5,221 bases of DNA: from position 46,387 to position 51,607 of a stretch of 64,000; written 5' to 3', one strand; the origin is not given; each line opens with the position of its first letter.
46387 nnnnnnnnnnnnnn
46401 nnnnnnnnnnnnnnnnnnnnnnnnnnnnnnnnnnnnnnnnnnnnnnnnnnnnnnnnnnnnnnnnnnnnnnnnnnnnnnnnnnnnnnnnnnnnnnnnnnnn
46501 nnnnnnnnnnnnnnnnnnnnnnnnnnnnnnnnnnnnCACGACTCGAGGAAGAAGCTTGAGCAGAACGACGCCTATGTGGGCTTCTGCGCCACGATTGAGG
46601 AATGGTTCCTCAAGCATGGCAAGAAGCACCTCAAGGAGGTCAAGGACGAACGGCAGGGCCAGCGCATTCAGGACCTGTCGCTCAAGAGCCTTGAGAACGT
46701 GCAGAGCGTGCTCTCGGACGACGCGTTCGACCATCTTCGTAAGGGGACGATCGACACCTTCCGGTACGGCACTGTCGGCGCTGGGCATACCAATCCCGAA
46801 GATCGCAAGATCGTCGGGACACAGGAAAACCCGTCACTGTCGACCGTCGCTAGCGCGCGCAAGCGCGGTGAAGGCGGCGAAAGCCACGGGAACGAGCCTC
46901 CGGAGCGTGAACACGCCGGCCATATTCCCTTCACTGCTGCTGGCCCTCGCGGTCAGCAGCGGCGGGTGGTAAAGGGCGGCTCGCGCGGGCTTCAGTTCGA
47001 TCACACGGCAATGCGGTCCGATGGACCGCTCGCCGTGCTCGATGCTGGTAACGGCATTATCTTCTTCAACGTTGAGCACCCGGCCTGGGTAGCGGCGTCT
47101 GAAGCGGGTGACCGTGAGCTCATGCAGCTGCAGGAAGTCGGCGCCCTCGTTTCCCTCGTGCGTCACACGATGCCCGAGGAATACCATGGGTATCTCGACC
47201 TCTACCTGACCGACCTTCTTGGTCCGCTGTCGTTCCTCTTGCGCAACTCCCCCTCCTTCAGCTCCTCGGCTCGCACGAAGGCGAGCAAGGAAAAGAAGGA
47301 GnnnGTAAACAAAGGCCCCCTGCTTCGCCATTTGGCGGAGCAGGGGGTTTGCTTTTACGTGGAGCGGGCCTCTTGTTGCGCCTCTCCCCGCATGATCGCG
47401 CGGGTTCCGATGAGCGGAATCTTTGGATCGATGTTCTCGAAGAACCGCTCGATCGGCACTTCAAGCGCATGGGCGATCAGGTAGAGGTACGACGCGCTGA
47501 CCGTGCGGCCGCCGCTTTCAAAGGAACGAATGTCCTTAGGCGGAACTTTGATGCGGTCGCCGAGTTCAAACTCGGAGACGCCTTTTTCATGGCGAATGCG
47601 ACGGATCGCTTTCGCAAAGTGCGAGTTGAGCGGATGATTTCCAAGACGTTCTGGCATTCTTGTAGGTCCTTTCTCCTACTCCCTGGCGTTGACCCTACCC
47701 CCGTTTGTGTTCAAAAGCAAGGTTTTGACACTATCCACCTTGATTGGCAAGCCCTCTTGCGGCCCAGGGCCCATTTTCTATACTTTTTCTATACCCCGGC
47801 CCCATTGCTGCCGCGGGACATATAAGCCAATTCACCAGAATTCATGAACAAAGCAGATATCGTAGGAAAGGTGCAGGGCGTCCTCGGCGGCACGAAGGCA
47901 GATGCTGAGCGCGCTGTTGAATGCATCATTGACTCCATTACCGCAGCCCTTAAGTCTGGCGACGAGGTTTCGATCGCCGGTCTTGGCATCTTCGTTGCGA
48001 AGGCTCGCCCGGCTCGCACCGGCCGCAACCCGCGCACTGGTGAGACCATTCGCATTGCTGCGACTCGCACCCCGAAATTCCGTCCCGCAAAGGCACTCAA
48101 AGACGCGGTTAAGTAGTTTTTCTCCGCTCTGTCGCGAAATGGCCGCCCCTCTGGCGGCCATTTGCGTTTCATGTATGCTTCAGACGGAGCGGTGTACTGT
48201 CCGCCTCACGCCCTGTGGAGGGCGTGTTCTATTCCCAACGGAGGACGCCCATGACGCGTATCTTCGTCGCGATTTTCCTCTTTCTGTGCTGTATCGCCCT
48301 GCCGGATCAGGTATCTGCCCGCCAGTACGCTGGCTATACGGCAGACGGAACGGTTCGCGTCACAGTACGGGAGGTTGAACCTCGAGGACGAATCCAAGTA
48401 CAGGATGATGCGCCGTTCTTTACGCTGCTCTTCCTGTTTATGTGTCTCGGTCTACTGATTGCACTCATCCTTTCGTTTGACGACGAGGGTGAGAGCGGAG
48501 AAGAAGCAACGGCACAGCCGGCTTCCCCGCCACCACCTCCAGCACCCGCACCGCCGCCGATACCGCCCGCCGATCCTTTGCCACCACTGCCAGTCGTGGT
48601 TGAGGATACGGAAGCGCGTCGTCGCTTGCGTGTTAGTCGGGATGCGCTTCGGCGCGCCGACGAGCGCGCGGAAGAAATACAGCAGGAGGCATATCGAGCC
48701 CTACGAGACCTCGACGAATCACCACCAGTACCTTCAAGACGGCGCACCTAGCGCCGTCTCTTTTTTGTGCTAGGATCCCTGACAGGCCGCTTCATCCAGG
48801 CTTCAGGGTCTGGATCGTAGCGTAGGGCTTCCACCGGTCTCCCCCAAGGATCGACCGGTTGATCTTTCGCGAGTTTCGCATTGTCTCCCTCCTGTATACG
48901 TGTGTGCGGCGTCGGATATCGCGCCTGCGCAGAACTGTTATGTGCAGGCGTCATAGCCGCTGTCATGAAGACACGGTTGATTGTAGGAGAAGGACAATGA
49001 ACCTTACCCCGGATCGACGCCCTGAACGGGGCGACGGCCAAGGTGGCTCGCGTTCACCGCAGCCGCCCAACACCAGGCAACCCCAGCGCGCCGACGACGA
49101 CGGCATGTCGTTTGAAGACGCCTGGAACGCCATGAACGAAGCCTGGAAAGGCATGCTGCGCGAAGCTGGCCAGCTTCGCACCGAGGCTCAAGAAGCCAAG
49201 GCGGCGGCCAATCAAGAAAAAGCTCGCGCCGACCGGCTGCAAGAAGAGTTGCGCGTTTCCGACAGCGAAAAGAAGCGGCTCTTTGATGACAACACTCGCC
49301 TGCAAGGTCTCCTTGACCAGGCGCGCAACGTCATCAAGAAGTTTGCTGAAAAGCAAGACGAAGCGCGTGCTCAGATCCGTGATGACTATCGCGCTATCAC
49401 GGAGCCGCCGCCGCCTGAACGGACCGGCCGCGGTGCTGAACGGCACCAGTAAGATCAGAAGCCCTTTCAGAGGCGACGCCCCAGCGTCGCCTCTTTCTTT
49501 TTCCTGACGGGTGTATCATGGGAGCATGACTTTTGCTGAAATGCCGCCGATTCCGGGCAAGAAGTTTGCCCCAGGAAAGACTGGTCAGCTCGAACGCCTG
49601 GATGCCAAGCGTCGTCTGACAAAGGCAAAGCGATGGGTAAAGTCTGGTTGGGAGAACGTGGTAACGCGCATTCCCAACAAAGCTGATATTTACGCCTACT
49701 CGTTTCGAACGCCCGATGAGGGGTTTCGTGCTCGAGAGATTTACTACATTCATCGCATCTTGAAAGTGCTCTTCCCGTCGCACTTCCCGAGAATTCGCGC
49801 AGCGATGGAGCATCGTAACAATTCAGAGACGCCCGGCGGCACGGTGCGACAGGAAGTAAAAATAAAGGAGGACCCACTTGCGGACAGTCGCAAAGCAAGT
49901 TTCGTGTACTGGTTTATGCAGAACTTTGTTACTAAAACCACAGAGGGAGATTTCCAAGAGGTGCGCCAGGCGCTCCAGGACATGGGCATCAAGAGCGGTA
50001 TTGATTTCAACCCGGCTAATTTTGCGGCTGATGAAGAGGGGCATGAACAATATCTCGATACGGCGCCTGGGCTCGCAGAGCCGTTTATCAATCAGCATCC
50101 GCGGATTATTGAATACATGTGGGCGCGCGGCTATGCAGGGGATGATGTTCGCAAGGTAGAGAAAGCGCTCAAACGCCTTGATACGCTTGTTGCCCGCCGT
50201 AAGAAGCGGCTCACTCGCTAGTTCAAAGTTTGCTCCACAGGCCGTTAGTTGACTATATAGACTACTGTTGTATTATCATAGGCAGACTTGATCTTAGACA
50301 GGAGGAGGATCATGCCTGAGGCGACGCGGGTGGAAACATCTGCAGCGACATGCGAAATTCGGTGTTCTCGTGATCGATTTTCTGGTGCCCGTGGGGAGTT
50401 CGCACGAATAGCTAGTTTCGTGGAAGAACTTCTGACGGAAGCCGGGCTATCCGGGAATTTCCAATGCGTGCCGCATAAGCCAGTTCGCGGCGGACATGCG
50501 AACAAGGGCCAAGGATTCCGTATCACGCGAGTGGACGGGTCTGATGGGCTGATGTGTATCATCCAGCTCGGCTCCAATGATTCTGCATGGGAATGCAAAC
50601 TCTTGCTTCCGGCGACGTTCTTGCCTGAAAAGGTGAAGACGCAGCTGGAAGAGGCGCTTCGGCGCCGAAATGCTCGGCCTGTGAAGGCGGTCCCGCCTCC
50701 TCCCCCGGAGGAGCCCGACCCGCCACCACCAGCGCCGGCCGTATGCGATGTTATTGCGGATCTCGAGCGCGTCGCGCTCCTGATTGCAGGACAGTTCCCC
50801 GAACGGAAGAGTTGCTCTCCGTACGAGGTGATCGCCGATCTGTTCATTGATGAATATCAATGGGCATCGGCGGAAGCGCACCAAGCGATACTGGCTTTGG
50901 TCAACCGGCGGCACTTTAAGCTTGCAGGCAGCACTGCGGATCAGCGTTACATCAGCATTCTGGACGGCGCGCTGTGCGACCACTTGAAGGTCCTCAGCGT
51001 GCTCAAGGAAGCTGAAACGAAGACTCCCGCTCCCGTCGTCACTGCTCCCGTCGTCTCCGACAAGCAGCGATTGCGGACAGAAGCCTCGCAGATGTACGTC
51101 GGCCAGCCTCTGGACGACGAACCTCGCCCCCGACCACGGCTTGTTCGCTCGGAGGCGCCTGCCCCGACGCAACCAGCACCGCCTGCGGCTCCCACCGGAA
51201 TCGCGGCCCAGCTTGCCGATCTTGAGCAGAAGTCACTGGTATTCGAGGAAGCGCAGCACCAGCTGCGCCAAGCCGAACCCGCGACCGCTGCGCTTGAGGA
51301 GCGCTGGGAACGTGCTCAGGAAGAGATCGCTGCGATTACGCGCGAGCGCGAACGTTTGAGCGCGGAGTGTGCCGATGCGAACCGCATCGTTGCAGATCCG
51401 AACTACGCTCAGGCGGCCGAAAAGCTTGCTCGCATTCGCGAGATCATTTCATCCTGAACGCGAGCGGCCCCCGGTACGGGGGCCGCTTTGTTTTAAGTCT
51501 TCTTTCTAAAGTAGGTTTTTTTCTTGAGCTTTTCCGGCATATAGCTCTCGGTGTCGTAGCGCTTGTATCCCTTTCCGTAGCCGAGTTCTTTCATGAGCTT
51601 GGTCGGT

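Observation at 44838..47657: Terminator-bracketed two-gene module: tandem-HTH protein plus Hsp90/MORC-like GHKL ATPase, with convergent XRE regulator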

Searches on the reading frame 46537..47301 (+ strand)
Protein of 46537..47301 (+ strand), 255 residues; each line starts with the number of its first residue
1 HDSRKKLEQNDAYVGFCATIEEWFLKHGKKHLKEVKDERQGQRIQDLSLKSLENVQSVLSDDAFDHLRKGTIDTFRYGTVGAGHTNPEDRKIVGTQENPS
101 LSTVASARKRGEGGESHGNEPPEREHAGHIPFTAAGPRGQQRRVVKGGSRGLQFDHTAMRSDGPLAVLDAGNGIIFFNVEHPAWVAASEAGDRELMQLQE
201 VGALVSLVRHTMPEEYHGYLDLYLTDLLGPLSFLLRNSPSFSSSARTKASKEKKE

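Call 82: search_solved_structures(query=A4, max_evalue=10, show_alignments=3)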
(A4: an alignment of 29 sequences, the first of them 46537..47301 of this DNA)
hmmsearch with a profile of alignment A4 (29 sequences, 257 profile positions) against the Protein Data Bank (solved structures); distinct sequences matched with E-value up to 10: 3.
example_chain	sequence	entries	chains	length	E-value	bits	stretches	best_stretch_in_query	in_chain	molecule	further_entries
7rkc_A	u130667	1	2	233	0.29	13.9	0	35-65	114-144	D_3_633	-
8tm9_A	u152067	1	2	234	0.42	13.4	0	35-65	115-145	D_3_633_8x peptide bound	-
8tlp_A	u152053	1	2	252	0.56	13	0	35-65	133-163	D_3_633_8x, no peptide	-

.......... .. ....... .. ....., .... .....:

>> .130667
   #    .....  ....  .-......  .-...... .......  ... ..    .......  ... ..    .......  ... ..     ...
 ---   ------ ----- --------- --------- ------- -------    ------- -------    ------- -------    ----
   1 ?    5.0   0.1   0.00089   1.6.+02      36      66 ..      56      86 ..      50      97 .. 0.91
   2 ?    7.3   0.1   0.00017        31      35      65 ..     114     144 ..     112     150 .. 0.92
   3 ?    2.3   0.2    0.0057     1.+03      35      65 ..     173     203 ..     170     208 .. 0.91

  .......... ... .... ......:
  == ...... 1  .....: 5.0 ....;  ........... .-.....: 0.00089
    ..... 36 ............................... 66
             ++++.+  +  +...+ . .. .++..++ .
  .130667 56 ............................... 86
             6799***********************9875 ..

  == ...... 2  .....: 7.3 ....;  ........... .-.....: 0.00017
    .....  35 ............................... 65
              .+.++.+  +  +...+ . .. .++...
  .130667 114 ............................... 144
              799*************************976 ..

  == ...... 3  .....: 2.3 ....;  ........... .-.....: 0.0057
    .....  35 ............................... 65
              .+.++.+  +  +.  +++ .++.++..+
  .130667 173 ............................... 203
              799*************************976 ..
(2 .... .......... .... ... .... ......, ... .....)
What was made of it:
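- On MutL (mismatch repair): The C-terminal profile finds no PDB sequence (call 82).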

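Call 83: search_protein_families(library=pfam, alignment_id=A4, max_evalue=1)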
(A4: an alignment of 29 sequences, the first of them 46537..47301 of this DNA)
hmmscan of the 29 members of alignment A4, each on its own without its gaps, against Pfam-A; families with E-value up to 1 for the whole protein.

A. member 1, window:46537-47301:+ (255 aa): 0 families

B. families by the number of members that match (of 29 scanned): 10 families
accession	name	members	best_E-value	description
PF25064.1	ARM_TT21_5th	3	0.028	TT21 fifth ARM repeats domain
PF11252.13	DUF3051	2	0.012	Protein of unknown function (DUF3051)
PF02737.24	3HCDH_N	1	0.021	3-hydroxyacyl-CoA dehydrogenase, NAD binding domain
PF00636.31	Ribonuclease_3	1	0.043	Ribonuclease III domain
PF12899.13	Glyco_hydro_100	1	0.084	Alkaline and neutral invertase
PF19560.4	DUF6082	1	0.087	Family of unknown function (DUF6082)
PF15969.10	RexA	1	0.089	Intracellular sensor of Lambda phage, Abi component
PF11892.13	PpnN_C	1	0.19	Pyrimidine/purine nucleotide monophosphate nucleosidase, C-terminal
PF19799.5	DUF6282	1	0.2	Family of unknown function (DUF6282)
PF15990.10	UPF0767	1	0.21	UPF0767 family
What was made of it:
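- Closest known: MutL / PMS / MLH N-terminal ATPase module. Different: The C-terminal domain matches nothing (calls 82, 83).
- Tried and rejected: By sequence profile it matches no PDB chain or Pfam family (calls 82, 83).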

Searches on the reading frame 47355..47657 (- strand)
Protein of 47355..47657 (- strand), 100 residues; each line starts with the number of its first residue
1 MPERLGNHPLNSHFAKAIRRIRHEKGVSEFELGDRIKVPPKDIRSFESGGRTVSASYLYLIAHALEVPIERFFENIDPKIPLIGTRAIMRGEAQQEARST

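Call 3: search_protein_families(library=pfam, proteins=[window:47355-47657:-], max_evalue=0.1)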
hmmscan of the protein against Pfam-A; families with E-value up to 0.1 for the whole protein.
window:47355-47657:- (100 aa): 3 families
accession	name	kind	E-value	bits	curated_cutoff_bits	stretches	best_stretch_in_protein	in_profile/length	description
PF01381.28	HTH_3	-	6.3e-06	26.6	23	1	18-71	1-54/55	Helix-turn-helix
PF12844.13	HTH_19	-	0.00067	20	30.2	1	16-76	2-62/64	Helix-turn-helix domain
PF13560.12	HTH_31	-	0.0041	17.8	27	1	14-69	2-58/64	Helix-turn-helix domain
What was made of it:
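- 47355..47657 (-): 100-aa XRE/HTH_3 regulator. It lies inside the insert but is only a lineage-specific associate of the module. Call 3 (HTH_3, 26.6 bits).
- Checked: 47355-47657 (-) is an XRE/HTH_3 protein (26.6 bits, cut-off 23; call 3).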

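Call 4: search_protein_families(library=padloc, proteins=[window:47355-47657:-], max_evalue=0.1)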
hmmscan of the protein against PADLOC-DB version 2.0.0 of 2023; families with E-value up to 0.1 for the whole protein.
window:47355-47657:- (100 aa): 14 families
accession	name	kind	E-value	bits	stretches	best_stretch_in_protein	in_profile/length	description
PDLC02926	HTH_VI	-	3.5e-09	34.8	1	14-72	2-60/92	-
PDLC03949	RmrA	-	1.7e-05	21.9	1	20-79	9-67/363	-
PDLC03952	RmrA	-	2e-05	21.6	1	18-85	27-94/395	-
PDLC04142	capH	-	2.3e-05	23.4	1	12-77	5-70/103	capH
PDLC03948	RmrA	-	7.6e-05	19.8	1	17-75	12-70/397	-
PDLC03665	Control_protein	-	7.7e-05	20.9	1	13-75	8-71/77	control protein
PDLC03947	RmrA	-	0.00013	18.9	1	12-77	10-75/383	-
PDLC03954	RmrA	-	0.00049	17.1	1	9-93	6-88/380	-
PDLC03955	RmrA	-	0.00051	17.4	1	19-77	26-83/371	-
PDLC03944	RmrA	-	0.0014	15.8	1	17-83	10-76/384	-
PDLC03951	RmrA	-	0.0026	14.8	1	16-76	11-71/400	-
PDLC03668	Control_protein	-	0.0036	15.8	1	12-75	7-70/79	control protein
PDLC03953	RmrA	-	0.0066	13.7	1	14-84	6-75/373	-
PDLC03946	RmrA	-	0.041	10.6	1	18-75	7-64/357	-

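Call 31: search_protein_families(library=phrogs, proteins=[window:47355-47657:-], max_evalue=0.1)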
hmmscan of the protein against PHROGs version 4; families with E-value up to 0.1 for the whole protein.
window:47355-47657:- (100 aa): 11 families
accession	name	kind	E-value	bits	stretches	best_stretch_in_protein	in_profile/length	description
phrog_8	-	transcription regulation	3.9e-08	34.1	1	8-81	71-144/346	transcriptional regulator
phrog_2439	-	transcription regulation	4.2e-07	30.2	1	15-78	9-72/367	transcriptional regulator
phrog_4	-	transcription regulation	4.4e-07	30.2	1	12-79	135-198/400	transcriptional repressor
phrog_3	-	transcription regulation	1.2e-06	29.6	1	14-78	89-153/430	transcriptional repressor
phrog_4583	-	transcription regulation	2.9e-05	25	1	11-71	8-68/81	transcriptional repressor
phrog_5823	-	transcription regulation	8.6e-05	22.8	1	13-73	6-67/404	transcriptional regulator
phrog_2328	-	transcription regulation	0.0021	18.8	1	9-77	11-79/128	transcriptional repressor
phrog_1373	-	transcription regulation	0.0033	18.4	1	14-71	64-121/166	transcriptional regulator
phrog_2967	-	transcription regulation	0.0065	17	1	11-79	8-76/225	transcriptional regulator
phrog_2104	-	unknown function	0.0079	17.4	1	15-69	41-95/103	-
phrog_7241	-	transcription regulation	0.091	13.8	0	17-71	65-119/122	transcriptional regulator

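Call 71: search_protein_families(library=ncbifam, proteins=[window:47355-47657:-], max_evalue=0.1)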
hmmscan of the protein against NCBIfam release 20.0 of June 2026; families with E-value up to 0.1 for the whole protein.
window:47355-47657:- (100 aa): 8 families
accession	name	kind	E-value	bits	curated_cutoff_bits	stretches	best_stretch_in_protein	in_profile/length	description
NF047948.1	male_kill_WMK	equivalog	5.8e-06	26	300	1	12-72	4-64/300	WO male-killing family protein Wmk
NF006015.0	PRK08154.1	subfamily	3.7e-05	23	204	1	8-80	25-98/314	anaerobic benzoate catabolism transcriptional regulator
NF041951.1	phage_RstR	subfamily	6.6e-05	23.1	80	1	14-73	3-62/108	RstR family transcriptional repressor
NF010465.0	PRK13890.1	equivalog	0.0088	16.1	96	1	14-77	6-69/121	conjugal transfer protein TrbA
TIGR03830.1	CxxCG_CxxCG_HTH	subfamily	0.034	13.9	61.8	1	15-62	67-114/127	type II TA system antitoxin MqsA family protein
TIGR03070.1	couple_hipB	subfamily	0.047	13.6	71.65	1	13-65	2-54/58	type II toxin-antitoxin system Y4mF family antitoxin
NF007271.0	PRK09726.1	equivalog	0.062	13.3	79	1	14-68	13-67/88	type II toxin-antitoxin system antitoxin HipB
TIGR00270.2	TIGR00270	equivalog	0.076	12.8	110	1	12-50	74-112/159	multiprotein bridging factor aMBF1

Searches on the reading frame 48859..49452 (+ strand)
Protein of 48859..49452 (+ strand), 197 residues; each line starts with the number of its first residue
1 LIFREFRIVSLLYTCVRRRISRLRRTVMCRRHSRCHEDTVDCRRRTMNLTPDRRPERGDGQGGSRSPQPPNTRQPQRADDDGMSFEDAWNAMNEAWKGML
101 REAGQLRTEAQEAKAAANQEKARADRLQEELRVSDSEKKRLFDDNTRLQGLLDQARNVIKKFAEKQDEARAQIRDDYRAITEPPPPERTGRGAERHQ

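Call 3: search_protein_families(library=pfam, proteins=[window:48859-49452:+], max_evalue=0.1)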
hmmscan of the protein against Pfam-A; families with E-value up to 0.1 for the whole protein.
window:48859-49452:+ (197 aa): 0 families

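Call 93: search_protein_families(library=padloc, proteins=[window:48859-49452:+], max_evalue=0.01)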
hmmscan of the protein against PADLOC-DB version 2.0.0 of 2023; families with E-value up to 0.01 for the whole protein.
window:48859-49452:+ (197 aa): 2 families
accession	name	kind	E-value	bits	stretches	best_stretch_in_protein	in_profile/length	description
PDLC00554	JetC2|JetC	-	0.007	13.7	1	90-174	276-355/390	DUF3584 domain; MukB-like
PDLC00601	ZorA1|ZorA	-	0.0093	12.6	0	105-182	557-634/699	MotA/ExbB/TolQ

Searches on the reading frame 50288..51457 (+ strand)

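Call 3: search_protein_families(library=pfam, proteins=[window:50288-51457:+], max_evalue=0.1)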
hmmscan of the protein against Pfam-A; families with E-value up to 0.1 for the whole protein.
window:50288-51457:+ (389 aa): 2 families
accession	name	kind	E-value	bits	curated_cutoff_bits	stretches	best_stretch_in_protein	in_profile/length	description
PF08614.16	ATG16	-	0.00093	19.9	33.7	1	286-366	61-144/200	Autophagy protein 16 (ATG16)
PF24319.2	DUF7491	-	0.045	14.4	30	1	305-362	12-66/90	Coiled-coil region of unknown function (DUF7491)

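Call 93: search_protein_families(library=padloc, proteins=[window:50288-51457:+], max_evalue=0.01)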
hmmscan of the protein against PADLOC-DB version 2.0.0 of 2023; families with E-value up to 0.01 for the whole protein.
window:50288-51457:+ (389 aa): 1 family
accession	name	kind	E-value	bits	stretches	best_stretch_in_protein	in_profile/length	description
PDLC00512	JetC1|JetC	-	0.0084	12.2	1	307-386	693-772/1123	DUF3584 domain; MukB-like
